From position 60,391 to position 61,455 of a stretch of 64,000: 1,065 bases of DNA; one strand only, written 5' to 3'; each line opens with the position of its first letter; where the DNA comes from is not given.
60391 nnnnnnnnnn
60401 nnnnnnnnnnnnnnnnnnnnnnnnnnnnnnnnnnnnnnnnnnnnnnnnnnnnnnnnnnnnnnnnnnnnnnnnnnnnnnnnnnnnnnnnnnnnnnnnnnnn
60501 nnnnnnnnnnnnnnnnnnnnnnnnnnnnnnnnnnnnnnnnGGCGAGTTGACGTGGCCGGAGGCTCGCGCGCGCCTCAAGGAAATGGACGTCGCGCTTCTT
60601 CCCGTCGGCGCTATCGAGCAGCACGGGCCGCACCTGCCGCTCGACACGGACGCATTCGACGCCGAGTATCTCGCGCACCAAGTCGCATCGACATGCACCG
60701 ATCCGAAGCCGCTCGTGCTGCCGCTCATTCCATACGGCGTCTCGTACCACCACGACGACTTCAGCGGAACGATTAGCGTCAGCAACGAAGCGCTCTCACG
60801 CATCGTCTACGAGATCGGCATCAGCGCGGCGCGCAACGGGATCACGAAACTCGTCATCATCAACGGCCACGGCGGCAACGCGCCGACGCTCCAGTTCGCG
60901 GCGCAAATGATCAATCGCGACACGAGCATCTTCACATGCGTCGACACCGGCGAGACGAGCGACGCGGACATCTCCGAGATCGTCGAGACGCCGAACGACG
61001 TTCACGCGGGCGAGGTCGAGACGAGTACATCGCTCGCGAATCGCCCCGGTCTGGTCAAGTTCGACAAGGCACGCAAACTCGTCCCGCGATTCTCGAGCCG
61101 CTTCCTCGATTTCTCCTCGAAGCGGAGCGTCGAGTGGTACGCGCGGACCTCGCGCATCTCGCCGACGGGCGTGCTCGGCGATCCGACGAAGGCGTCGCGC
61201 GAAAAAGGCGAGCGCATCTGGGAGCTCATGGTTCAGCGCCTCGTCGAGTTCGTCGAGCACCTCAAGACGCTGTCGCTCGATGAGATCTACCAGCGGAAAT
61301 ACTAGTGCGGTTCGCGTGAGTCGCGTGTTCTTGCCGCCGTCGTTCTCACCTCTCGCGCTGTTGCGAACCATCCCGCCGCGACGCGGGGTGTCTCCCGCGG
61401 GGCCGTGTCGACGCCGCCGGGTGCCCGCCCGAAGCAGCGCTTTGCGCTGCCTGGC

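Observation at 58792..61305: Novel fusion of a QueC-like PP-loop ATPase with a creatininase-family amidohydrolase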

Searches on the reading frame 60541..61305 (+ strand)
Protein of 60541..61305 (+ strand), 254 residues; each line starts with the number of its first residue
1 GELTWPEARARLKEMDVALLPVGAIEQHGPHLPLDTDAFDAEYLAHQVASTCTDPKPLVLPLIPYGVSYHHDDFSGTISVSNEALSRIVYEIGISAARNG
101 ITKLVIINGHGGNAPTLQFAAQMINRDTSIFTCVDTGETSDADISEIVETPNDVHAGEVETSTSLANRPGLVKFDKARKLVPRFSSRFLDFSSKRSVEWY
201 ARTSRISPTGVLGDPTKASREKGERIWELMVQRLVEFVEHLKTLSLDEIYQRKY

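Call 35: search_solved_structures(query=window:60541-61305:+, max_evalue=0.001)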
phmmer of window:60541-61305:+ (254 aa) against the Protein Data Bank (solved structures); distinct sequences matched with E-value up to 0.001: 8.
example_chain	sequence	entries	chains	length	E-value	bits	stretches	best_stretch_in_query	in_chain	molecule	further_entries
3no4_A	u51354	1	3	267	3.1e-17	66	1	4-120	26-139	creatinine amidohydrolase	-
1q3k_A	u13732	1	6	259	8.6e-17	64.6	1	1-115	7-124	creatininase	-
3a6h_A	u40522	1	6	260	2.2e-16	63.3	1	1-115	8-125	Creatinine amidohydrolase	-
3a6e_A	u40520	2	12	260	2.2e-16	63.2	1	1-115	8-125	Creatinine amidohydrolase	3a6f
3a6g_A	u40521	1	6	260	2.3e-16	63.2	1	1-115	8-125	Creatinine amidohydrolase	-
3a6j_A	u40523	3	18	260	2.3e-16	63.2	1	1-115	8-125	Creatinine amidohydrolase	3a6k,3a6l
1j2t_A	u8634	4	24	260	2.3e-16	63.2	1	1-115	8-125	creatinine amidohydrolase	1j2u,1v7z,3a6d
3lub_A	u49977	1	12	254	1.1e-14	57.7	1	14-241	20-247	Putative creatinine amidohydrolase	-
